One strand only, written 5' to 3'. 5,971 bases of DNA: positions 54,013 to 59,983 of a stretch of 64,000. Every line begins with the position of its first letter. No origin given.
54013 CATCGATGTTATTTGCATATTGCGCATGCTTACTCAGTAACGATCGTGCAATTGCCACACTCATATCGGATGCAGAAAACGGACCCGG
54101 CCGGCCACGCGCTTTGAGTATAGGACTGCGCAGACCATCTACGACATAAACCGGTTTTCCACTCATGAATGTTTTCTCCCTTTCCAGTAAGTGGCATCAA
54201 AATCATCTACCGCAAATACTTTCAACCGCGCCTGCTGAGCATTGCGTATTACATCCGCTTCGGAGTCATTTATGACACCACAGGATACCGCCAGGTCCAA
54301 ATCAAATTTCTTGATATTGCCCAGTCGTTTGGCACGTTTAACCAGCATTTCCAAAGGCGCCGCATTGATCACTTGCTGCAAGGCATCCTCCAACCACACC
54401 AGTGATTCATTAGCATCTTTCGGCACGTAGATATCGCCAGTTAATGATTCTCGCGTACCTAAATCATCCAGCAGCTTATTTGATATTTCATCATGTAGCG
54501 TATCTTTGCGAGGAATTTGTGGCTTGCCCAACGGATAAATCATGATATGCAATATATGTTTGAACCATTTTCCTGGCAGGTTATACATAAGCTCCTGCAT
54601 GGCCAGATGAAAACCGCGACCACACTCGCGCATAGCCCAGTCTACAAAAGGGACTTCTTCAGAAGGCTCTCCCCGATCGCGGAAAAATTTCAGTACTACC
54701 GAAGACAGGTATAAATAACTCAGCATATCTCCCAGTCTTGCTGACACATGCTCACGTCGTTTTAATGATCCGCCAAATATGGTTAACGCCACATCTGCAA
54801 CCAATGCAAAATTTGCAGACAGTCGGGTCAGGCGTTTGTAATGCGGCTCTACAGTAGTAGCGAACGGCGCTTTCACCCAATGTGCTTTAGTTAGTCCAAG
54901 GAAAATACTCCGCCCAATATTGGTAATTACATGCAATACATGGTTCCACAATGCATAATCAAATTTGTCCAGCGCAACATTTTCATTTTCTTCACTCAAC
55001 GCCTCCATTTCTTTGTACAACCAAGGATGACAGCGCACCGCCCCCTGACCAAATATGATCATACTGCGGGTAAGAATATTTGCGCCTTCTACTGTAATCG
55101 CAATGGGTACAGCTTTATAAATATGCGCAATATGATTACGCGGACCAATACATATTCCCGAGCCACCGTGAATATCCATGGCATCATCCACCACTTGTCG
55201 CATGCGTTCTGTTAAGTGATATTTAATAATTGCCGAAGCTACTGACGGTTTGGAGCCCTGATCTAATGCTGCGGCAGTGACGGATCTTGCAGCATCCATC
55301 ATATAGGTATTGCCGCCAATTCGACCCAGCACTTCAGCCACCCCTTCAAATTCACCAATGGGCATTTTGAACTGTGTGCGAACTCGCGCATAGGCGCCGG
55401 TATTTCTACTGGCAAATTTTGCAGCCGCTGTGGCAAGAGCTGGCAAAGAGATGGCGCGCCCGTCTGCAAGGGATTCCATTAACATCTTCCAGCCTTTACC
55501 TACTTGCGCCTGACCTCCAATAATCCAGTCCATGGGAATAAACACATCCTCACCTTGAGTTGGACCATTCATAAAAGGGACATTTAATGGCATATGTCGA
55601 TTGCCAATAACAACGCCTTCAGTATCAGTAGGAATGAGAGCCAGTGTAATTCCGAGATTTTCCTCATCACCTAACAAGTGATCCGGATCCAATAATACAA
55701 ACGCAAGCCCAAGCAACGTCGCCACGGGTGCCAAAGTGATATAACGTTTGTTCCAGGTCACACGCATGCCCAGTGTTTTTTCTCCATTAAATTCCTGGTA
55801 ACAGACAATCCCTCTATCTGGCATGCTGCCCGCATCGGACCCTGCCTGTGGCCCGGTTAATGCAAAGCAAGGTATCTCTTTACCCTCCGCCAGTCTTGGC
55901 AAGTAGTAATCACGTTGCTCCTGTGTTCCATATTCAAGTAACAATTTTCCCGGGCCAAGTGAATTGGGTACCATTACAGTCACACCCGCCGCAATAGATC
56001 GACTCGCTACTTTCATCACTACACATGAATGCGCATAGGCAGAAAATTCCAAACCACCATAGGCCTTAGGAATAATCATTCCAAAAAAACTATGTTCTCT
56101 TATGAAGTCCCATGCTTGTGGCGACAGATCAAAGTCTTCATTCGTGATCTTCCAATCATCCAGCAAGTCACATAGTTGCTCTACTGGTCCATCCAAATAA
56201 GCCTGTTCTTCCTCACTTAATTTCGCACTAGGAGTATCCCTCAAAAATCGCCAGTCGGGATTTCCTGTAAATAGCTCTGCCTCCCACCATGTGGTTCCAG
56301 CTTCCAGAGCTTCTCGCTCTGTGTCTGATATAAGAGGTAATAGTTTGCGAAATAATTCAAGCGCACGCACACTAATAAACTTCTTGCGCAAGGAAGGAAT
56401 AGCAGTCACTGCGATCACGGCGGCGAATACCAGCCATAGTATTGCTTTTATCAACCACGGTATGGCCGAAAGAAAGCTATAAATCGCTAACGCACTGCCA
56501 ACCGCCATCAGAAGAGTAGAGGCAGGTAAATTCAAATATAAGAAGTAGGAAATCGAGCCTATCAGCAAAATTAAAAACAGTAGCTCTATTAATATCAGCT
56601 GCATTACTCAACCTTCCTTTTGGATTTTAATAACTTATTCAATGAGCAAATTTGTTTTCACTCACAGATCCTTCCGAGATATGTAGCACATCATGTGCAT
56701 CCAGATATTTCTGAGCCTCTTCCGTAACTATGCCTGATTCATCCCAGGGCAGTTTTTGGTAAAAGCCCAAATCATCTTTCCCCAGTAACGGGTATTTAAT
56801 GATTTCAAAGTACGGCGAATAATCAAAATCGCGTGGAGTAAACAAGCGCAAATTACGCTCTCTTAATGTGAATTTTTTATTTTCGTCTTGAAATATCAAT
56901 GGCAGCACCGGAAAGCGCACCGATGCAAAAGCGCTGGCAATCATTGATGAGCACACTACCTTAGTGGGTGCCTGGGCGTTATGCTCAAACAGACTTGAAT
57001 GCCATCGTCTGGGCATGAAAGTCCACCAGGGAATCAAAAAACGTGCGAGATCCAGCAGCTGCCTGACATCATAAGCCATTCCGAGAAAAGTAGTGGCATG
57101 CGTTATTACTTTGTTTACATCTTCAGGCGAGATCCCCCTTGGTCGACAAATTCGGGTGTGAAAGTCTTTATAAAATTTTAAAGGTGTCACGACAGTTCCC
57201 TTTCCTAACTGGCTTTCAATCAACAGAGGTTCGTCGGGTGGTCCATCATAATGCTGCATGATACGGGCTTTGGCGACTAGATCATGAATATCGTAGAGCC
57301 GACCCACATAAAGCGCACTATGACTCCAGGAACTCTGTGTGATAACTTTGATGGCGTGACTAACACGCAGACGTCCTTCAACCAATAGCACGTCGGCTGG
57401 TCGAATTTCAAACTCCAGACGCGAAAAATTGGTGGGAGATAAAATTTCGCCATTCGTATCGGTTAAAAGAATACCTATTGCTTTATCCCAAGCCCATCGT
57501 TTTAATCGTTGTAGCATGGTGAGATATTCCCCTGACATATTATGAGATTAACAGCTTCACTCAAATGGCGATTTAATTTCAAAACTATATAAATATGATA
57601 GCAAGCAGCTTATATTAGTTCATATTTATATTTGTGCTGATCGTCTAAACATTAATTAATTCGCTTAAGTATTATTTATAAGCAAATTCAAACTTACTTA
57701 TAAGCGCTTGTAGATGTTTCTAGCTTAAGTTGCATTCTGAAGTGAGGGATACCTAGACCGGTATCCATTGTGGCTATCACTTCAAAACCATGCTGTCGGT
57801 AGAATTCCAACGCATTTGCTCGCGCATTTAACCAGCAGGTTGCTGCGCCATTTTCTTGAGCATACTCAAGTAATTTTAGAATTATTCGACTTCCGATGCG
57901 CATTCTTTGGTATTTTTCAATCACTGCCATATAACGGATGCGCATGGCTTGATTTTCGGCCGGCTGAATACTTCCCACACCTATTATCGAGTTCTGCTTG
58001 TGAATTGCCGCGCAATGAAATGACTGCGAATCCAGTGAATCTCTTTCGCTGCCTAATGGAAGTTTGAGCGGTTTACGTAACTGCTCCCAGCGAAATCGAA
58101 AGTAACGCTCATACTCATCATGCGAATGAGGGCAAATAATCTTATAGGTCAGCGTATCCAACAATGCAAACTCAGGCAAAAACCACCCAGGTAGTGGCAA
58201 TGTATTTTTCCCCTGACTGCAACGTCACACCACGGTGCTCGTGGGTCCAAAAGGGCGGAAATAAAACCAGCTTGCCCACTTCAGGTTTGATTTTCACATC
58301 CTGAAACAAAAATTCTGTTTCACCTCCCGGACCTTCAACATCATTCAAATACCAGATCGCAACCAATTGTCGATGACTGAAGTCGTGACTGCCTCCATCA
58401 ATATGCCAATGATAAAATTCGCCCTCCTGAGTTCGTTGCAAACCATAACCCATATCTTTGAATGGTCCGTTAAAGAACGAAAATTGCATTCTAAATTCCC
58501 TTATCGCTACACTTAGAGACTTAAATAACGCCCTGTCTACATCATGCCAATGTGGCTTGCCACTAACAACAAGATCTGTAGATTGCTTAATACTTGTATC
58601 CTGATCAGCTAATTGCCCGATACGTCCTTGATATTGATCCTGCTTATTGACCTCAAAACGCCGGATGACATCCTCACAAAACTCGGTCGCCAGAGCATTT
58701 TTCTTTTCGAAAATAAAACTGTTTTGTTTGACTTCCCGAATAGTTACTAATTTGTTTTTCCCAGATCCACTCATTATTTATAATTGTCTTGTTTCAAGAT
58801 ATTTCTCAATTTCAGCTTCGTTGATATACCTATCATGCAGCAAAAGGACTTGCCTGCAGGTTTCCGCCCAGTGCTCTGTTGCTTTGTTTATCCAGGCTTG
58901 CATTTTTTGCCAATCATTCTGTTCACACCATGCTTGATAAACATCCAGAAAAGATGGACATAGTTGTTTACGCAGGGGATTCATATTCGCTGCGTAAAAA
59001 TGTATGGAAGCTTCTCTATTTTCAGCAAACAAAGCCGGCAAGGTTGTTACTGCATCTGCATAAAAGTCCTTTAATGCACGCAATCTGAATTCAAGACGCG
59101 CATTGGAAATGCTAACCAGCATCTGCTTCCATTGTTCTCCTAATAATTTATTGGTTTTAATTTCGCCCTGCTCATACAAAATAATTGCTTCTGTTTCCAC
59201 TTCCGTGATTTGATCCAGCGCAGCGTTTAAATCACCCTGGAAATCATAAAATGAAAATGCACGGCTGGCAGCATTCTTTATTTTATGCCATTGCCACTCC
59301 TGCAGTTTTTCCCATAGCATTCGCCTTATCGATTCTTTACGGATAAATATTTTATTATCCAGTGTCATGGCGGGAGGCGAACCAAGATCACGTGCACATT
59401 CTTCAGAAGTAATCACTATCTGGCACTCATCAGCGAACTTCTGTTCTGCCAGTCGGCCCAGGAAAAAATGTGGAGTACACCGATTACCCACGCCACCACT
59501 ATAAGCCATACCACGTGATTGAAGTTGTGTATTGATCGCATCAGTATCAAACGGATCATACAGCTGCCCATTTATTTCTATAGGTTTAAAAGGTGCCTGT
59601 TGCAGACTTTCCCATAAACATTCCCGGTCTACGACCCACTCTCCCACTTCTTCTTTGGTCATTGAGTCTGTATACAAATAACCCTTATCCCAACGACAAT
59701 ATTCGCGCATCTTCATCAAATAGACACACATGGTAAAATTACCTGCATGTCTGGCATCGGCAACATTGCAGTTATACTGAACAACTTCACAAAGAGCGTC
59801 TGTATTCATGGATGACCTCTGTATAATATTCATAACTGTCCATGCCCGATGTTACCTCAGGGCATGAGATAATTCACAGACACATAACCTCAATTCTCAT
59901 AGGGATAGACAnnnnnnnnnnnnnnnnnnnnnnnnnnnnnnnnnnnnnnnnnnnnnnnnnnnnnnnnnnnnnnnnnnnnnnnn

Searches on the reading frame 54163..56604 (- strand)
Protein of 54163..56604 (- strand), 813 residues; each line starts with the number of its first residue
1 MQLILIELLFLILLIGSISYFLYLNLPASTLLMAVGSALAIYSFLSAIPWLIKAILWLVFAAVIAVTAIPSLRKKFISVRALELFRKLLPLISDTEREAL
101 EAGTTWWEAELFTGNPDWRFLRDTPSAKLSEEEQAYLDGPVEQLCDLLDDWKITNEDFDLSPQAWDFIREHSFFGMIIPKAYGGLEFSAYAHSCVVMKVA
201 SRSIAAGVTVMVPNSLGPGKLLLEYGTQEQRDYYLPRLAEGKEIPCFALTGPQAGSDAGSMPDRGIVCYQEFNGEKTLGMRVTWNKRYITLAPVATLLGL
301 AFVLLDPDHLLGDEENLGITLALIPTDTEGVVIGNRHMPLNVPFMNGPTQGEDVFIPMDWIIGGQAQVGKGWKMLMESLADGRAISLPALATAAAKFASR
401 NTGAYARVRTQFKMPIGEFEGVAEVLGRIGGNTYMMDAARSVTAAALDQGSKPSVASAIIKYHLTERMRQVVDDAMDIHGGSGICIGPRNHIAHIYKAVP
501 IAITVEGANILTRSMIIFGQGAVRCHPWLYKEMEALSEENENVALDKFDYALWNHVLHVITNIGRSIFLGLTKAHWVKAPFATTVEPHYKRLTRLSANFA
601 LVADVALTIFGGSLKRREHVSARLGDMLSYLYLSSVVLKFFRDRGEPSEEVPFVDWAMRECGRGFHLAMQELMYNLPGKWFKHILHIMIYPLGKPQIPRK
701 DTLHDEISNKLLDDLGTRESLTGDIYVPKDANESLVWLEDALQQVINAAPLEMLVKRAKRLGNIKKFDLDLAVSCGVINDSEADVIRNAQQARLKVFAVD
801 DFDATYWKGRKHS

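Call 99: search_protein_families(library=pfam, proteins=[window:54163-56604:-], max_evalue=0.00001)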
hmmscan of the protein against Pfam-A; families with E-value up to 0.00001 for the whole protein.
window:54163-56604:- (813 aa): 4 families
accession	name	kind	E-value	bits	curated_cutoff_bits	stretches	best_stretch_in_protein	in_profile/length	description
PF09317.16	ACDH_C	-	2e-85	287.3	25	1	523-802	1-284/284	Acyl-CoA dehydrogenase, C-terminal, bacterial type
PF00441.29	Acyl-CoA_dh_1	-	3.2e-19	70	22.4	1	369-516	1-145/150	Acyl-CoA dehydrogenase, C-terminal domain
PF02771.21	Acyl-CoA_dh_N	-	2.6e-15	57.2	22.9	1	148-242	23-113/113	Acyl-CoA dehydrogenase, N-terminal domain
PF02770.24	Acyl-CoA_dh_M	-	1.1e-07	32.3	33.3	1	246-339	1-81/97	Acyl-CoA dehydrogenase, middle domain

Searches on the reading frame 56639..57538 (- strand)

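Call 99: search_protein_families(library=pfam, proteins=[window:56639-57538:-], max_evalue=0.00001)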
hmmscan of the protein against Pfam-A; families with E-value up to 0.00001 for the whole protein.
window:56639-57538:- (299 aa): 1 family
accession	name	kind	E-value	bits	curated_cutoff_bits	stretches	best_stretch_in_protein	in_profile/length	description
PF05708.18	Peptidase_C92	-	4.3e-06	27.3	27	0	47-159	4-99/166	Permuted papain-like amidase enzyme, YaeF/YiiX, C92 family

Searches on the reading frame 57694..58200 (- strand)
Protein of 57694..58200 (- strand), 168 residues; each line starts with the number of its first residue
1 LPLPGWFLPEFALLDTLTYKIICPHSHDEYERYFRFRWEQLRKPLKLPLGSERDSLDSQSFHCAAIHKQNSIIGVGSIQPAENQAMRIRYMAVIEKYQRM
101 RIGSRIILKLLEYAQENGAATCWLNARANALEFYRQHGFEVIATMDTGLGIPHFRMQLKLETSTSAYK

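Call 30: search_protein_families(library=pfam, proteins=[window:57694-58200:-], max_evalue=0.1)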
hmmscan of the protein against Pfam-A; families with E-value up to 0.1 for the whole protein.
window:57694-58200:- (168 aa): 9 families
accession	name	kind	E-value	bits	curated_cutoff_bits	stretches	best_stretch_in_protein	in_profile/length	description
PF13673.13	Acetyltransf_10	-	1e-13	51.8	23.6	1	55-160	25-128/128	Acetyltransferase (GNAT) domain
PF00583.31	Acetyltransf_1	-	1.3e-13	51.7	20.7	1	28-139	6-116/116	Acetyltransferase (GNAT) family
PF13508.13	Acetyltransf_7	-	7.4e-12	45.9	27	1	62-141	4-84/84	Acetyltransferase (GNAT) domain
PF13302.13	Acetyltransf_3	-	0.026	15.6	25.4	1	26-121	33-116/138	Acetyltransferase (GNAT) domain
PF23209.2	IDM1_C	-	0.053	14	33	1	50-116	22-88/140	Increased DNA methylation 1, C-terminal domain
PF22062.2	DPOA2_OB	-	0.062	13.7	27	0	55-112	20-77/109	DNA polymerase alpha subunit B, OB domain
PF14542.12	Acetyltransf_CG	-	0.074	13.6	30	0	72-119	11-58/80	GCN5-related N-acetyl-transferase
PF13527.13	Acetyltransf_9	-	0.076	13.5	25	0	88-141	75-126/127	Acetyltransferase (GNAT) domain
PF24553.2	Rv0428c_C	-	0.077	13.1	27.2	1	88-140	162-216/224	Probable histone acetyltransferase Rv0428c C-terminal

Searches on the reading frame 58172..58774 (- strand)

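Call 30: search_protein_families(library=pfam, proteins=[window:58172-58774:-], max_evalue=0.1)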
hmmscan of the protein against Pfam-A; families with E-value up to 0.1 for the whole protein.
window:58172-58774:- (200 aa): 1 family
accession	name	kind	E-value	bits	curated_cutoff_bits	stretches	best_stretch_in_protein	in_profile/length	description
PF13640.12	2OG-FeII_Oxy_3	-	5.9e-14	53.2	27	1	112-197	3-97/98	2OG-Fe(II) oxygenase superfamily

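Call 77: search_protein_families(library=ncbifam, proteins=[window:58172-58774:-], max_evalue=0.1)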
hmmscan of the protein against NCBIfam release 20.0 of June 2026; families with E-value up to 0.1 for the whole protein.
window:58172-58774:- (200 aa): 1 family
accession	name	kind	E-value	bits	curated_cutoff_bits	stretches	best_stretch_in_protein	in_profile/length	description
NF003974.0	PRK05467.1-3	equivalog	0.0016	18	143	1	98-197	71-172/221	Fe2+-dependent dioxygenase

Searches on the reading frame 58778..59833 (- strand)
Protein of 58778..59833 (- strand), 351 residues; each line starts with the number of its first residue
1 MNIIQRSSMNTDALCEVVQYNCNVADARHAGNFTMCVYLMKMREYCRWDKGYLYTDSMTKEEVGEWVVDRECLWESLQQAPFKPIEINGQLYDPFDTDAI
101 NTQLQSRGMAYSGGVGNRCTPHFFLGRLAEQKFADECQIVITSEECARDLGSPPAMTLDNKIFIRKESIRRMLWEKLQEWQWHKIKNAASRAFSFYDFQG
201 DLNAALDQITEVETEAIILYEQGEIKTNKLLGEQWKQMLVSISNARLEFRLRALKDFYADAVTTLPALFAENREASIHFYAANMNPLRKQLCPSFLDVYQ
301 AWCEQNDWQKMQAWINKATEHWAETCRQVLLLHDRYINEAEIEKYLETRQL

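Call 30: search_protein_families(library=pfam, proteins=[window:58778-59833:-], max_evalue=0.1)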
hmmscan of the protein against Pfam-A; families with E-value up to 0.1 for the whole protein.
window:58778-59833:- (351 aa): 2 families
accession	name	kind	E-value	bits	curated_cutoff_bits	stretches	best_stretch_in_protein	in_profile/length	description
PF21739.2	DUF6866_N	-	3.6e-58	196.1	27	1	14-165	2-153/153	Family of unknown function (DUF6866) N-terminal domain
PF21740.2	DUF6866_C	-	1.2e-56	191.9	27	1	170-340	1-173/182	Family of unknown function (DUF6866) C-terminal domain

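Call 77: search_protein_families(library=ncbifam, proteins=[window:58778-59833:-], max_evalue=0.1)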
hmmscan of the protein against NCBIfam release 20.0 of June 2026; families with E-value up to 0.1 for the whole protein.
window:58778-59833:- (351 aa): 1 family
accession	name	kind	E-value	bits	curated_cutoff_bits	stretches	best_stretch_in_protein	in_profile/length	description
NF045620.1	Sfum_1244_fam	hypoth_equivalog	2.3e-123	411.5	150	1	12-340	2-330/339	Sfum_1244 family protein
